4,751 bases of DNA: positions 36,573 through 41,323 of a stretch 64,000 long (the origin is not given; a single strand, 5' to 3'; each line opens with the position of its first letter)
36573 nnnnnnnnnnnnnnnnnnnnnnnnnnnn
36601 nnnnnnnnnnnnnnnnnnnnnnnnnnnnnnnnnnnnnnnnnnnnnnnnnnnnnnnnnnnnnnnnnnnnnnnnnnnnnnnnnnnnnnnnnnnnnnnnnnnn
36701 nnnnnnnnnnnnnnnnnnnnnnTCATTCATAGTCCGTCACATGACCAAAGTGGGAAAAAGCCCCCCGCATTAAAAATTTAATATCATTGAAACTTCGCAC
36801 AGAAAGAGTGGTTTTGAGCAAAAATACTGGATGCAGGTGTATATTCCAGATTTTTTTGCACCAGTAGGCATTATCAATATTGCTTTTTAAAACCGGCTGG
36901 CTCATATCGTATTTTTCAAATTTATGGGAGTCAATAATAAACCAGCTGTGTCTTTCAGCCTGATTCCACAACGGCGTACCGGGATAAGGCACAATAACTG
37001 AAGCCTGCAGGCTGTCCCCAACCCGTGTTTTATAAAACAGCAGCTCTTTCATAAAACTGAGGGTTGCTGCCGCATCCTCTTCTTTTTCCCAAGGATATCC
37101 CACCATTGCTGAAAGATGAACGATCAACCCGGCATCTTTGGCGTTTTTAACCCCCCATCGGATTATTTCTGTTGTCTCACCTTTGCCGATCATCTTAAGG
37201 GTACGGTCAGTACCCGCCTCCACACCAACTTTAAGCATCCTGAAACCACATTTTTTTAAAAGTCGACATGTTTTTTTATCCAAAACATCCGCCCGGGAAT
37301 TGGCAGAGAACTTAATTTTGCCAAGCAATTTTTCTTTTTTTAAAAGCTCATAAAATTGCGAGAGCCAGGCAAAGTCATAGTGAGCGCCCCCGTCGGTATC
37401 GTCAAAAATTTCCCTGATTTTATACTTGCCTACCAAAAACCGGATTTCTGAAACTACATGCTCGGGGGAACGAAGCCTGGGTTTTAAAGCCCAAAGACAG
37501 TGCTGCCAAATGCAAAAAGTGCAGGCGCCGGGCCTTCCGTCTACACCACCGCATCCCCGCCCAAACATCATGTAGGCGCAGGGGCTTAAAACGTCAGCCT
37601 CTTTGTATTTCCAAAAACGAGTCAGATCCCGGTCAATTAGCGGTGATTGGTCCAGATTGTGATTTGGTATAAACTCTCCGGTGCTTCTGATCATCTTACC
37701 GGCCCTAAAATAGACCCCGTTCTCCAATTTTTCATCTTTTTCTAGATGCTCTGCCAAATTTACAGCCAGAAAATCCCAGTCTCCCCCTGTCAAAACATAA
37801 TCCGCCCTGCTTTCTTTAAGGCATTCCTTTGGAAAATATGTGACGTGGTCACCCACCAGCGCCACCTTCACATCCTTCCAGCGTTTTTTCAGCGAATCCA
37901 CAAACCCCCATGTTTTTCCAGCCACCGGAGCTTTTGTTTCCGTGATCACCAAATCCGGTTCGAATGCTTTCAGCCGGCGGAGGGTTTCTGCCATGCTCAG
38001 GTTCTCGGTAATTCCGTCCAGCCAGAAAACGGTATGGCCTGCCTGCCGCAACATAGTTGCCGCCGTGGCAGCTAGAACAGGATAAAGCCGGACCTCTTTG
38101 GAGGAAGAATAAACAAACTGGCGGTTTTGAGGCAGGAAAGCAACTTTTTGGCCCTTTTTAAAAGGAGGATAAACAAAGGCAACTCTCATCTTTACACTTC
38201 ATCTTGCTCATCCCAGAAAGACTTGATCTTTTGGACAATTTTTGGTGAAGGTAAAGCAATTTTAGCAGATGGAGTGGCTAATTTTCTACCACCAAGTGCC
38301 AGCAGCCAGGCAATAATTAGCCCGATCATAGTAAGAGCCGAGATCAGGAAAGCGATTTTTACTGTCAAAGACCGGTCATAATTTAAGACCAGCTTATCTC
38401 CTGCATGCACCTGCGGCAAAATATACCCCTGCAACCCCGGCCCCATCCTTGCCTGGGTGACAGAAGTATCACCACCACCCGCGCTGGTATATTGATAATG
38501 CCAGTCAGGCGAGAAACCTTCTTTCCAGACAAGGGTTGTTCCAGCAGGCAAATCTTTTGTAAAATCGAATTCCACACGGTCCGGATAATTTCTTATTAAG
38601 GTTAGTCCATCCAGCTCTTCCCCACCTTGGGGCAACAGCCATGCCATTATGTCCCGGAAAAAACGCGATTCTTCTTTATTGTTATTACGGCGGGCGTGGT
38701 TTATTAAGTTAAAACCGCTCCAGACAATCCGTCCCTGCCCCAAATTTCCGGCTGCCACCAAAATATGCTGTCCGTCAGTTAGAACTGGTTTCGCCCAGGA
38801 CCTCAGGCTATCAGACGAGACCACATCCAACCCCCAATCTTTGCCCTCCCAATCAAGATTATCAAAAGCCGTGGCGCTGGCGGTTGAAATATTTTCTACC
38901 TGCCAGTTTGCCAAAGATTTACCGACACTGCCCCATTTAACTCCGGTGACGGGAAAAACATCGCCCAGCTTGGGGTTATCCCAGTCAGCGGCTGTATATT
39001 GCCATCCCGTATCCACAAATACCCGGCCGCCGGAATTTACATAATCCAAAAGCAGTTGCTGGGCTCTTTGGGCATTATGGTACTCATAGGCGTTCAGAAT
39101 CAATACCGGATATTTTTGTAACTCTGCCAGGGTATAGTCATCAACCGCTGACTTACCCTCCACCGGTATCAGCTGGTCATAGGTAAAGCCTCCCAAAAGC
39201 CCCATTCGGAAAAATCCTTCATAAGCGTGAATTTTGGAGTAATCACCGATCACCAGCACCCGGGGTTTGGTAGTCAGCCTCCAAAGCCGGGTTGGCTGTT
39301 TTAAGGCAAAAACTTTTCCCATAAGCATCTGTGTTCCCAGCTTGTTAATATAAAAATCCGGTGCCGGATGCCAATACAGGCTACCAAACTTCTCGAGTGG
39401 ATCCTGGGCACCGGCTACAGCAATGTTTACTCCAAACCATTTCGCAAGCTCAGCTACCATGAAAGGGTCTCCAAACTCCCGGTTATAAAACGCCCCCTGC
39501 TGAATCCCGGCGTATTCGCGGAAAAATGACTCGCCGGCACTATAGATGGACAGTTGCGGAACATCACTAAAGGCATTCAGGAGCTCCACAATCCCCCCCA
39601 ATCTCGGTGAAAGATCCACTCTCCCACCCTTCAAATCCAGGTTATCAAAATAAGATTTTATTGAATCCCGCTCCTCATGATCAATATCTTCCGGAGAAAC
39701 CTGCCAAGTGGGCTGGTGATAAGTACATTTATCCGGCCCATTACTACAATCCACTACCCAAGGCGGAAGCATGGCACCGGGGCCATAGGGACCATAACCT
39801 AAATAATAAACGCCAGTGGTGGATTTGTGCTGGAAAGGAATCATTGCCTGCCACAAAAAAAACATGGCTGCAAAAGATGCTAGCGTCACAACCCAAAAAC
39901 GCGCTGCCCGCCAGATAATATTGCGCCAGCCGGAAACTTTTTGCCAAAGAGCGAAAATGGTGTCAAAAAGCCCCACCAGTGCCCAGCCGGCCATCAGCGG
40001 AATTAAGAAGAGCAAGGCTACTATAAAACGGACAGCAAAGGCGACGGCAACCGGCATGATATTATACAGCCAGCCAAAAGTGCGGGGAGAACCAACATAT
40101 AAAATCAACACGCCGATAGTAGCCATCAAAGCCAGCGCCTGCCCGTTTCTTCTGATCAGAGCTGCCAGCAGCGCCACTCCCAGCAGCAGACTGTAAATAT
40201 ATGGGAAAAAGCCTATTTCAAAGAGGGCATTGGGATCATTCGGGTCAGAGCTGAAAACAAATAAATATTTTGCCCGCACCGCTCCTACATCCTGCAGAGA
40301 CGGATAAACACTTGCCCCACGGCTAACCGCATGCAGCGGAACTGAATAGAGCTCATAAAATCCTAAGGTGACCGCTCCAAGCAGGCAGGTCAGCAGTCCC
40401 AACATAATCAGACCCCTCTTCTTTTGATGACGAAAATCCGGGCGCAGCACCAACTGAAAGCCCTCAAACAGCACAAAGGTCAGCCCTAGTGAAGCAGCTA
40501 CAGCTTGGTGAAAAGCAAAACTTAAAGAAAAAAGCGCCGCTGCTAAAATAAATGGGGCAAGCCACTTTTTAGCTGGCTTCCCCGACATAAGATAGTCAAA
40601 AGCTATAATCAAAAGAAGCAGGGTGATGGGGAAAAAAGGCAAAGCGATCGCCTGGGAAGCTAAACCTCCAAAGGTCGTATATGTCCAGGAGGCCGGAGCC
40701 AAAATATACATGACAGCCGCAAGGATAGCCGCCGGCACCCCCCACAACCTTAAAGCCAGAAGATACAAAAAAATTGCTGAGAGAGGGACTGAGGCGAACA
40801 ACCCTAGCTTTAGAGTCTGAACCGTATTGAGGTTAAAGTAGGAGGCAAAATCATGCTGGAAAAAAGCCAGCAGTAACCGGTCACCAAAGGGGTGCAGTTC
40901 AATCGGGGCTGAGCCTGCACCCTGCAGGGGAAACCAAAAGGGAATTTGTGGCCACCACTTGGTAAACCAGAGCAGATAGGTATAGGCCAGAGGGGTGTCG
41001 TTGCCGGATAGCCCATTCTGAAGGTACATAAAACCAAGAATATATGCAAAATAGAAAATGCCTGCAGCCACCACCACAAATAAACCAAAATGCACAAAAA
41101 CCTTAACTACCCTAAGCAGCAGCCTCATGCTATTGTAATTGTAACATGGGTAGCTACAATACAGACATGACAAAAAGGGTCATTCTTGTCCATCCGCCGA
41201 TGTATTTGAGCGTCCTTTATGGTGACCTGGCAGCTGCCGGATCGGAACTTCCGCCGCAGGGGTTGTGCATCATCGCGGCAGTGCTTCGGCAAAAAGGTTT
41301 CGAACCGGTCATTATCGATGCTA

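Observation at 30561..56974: Envelope-glycan island with four radical-SAM enzymes (three B12-binding class B), three methyltransferases, an epimerase and seven or more GT-C-like membrane transferases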

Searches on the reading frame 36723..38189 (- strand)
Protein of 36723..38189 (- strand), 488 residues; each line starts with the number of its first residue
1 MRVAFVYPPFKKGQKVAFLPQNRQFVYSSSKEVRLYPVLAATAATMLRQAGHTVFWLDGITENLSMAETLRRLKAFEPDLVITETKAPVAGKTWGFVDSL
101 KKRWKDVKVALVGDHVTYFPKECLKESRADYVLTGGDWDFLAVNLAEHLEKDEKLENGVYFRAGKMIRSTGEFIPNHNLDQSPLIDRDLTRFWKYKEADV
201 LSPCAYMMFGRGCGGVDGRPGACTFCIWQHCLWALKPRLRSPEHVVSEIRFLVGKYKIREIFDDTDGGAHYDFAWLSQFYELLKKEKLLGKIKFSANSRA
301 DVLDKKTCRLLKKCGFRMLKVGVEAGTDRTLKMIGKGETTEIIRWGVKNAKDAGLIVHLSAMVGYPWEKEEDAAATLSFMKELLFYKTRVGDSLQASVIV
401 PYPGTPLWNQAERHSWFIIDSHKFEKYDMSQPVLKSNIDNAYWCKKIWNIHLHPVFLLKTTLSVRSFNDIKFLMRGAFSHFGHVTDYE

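Call 3: search_protein_families(library=pfam, proteins=[window:36723-38189:-], max_evalue=0.01)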
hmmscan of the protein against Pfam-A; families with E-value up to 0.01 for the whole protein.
window:36723-38189:- (488 aa): 2 families
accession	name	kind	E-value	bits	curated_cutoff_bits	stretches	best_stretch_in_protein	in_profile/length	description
PF04055.27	Radical_SAM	-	3.2e-15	57.2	29.5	1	221-379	9-165/166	Radical SAM superfamily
PF02310.24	B12-binding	-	6.5e-09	36.1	32.1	1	36-134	13-110/121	B12 binding domain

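Call 8: search_protein_families(library=ncbifam, proteins=[window:36723-38189:-], max_evalue=0.001)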
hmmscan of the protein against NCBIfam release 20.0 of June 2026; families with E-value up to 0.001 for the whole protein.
window:36723-38189:- (488 aa): 24 families
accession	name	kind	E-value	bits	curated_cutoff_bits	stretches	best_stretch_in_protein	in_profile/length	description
TIGR03471.1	HpnJ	equivalog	6.2e-45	154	577.6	1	27-422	22-398/472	hopanoid biosynthesis associated radical SAM protein HpnJ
TIGR02026.1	BchE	equivalog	1e-27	97.2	481.35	1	36-438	21-410/497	magnesium-protoporphyrin IX monomethyl ester anaerobic oxidative cyclase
TIGR04014.1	B12_SAM_MJ_0865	equivalog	3.7e-22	78.7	360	1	100-411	61-358/434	methyl-coenzyme M reductase glutamine C-methyltransferase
TIGR04072.2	rSAM_ladder_B12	equivalog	6.5e-22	77.8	360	1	34-413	15-374/443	lipid biosynthesis B12-binding/radical SAM protein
TIGR04013.1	B12_SAM_MJ_1487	hypoth_equivalog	5.9e-19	68.1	251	1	64-412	29-358/382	TIGR04013 family B12-binding domain/radical SAM domain-containing protein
TIGR04367.1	HpnR_B12_rSAM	equivalog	1.2e-16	60.4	650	1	33-436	18-394/490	hopanoid C-3 methylase HpnR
NF050148.1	rSAM_ApyD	equivalog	4.8e-15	55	750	1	99-411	96-393/645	RiPP biosynthesis radical SAM protein ApyD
TIGR03975.1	rSAM_ocin_1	subfamily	8.2e-15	54.3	281.85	1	128-383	181-430/606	RiPP maturation radical SAM C-methyltransferase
TIGR04479.1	bcpD_PhpK_rSAM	subfamily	1.4e-11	43.5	600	1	201-383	238-409/504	PhpK family radical SAM P-methyltransferase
TIGR04295.1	B12_rSAM_oligo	hypoth_equivalog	4.2e-11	42.2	400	1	36-411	24-388/422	TIGR04295 family B12-binding domain-containing radical SAM protein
TIGR04385.1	B12_rSAM_cofa1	equivalog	1.1e-10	41.4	450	1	33-380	16-361/438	B12 lower ligand biosynthesis radical SAM protein BzaD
NF033070.1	rSAM_AprD4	equivalog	7.1e-10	38.4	500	1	291-429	273-408/456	AprD4 family radical SAM diol-dehydratase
TIGR04190.1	B12_SAM_Ta0216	equivalog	8.1e-10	37.9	500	1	101-418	104-433/554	TIGR04190 family B12-binding domain/radical SAM domain protein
NF045585.1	rSAM_slr0320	equivalog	2e-07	29.9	775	1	217-361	242-385/511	photosystem II high light acclimation radical SAM protein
TIGR00089.1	TIGR00089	subfamily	4.1e-07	29.1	251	1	204-388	140-323/429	MiaB/RimO family radical SAM methylthiotransferase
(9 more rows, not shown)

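Call 57: search_protein_representatives(protein=window:36723-38189:-)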
Query: 488 residues. Proteins with E-value up to 0.001 (for the whole library): 24803; up to 1e-10: 8772; up to 1e-30: 155. The best 150 are listed.
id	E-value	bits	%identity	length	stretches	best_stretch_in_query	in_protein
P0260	6.4e-173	592.4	53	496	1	1-487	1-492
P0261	1.2e-133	462.9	46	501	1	2-488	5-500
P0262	9.7e-126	436.8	45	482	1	6-487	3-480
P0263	3.9e-119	415.0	44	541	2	176-487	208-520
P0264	7.0e-100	351.5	51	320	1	178-487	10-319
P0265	1.9e-98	346.7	42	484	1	1-477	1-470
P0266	1.3e-93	330.8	38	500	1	1-487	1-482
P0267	7.0e-89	315.2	39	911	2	1-213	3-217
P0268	3.0e-87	309.8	39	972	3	225-487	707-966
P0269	4.1e-86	306.0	36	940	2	224-487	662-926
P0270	1.1e-85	304.7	37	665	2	224-487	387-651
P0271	3.4e-84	299.7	42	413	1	2-381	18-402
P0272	4.7e-80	286.0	36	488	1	17-477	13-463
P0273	2.6e-78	280.3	41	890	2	224-487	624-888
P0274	1.4e-72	261.4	34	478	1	6-487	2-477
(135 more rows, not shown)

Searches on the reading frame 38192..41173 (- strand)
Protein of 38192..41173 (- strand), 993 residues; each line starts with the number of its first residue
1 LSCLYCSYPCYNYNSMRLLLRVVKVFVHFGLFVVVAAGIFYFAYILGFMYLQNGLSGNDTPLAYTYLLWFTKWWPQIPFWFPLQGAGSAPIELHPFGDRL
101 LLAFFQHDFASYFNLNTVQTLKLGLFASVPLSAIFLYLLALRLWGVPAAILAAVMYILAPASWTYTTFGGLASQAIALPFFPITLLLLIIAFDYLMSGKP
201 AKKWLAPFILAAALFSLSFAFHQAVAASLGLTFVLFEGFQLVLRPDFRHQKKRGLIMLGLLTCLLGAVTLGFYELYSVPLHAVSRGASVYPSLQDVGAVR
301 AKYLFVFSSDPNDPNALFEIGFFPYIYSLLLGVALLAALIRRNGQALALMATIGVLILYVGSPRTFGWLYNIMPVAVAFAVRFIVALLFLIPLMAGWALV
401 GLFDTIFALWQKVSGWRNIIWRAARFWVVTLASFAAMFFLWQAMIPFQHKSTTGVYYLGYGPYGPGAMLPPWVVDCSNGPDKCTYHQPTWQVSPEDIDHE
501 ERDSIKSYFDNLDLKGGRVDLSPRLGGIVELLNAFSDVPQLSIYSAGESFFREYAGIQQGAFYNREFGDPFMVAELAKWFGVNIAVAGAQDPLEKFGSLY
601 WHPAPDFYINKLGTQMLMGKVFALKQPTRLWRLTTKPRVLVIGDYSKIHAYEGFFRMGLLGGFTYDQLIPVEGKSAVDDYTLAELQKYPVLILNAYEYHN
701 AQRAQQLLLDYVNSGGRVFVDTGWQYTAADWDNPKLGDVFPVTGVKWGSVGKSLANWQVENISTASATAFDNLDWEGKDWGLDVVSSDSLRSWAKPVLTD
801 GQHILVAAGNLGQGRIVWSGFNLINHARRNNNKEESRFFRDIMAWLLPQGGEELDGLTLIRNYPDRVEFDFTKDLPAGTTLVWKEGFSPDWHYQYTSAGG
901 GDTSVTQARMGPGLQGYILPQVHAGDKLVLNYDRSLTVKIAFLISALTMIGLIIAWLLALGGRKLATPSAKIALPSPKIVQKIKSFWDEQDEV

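Call 3: search_protein_families(library=pfam, proteins=[window:38192-41173:-], max_evalue=0.01)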
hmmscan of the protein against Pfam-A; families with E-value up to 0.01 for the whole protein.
window:38192-41173:- (993 aa): 2 families
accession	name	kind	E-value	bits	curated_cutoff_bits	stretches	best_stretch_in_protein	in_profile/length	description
PF10131.15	PTPS_related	-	2.4e-09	36.6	26.4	1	673-788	477-584/621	6-pyruvoyl-tetrahydropterin synthase related domain; membrane protein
PF22369.2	GLMA_2nd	-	0.0088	16.2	27.7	0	680-720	41-80/138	GLMA-like, second domain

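Call 8: search_protein_families(library=ncbifam, proteins=[window:38192-41173:-], max_evalue=0.001)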
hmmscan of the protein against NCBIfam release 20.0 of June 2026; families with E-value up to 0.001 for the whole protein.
window:38192-41173:- (993 aa): 0 families
